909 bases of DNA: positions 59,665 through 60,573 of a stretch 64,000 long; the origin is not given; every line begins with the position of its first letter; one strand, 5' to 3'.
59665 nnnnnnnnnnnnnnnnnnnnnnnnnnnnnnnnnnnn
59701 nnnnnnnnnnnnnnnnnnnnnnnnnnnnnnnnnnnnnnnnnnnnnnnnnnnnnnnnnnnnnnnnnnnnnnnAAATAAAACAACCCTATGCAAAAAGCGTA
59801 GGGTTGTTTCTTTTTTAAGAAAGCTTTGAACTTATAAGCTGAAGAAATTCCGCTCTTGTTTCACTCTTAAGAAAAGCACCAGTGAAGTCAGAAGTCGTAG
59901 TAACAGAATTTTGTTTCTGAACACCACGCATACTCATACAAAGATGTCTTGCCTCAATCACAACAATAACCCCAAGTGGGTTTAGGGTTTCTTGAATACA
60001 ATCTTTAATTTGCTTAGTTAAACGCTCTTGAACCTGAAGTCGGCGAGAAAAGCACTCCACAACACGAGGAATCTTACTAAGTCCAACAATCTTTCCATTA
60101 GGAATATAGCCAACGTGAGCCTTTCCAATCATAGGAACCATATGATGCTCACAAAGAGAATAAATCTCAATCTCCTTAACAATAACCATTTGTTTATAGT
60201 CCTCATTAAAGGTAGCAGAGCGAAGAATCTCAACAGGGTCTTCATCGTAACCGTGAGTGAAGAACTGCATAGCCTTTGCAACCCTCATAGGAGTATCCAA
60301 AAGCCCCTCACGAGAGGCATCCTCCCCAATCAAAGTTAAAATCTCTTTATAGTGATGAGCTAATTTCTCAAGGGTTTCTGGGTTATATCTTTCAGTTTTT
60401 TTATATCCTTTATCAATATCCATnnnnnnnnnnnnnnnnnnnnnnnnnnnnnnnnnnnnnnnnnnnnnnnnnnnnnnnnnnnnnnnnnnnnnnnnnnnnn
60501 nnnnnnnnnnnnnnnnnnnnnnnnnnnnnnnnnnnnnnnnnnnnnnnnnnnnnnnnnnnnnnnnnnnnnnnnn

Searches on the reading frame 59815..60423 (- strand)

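Call 16: search_protein_families(library=pfam, proteins=[window:59815-60423:-])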
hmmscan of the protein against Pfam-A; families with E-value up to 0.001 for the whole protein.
window:59815-60423:- (202 aa): 1 family
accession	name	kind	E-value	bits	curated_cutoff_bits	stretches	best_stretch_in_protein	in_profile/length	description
PF01227.27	GTP_cyclohydroI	-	1.7e-75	252.9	27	1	23-197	3-178/179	GTP cyclohydrolase I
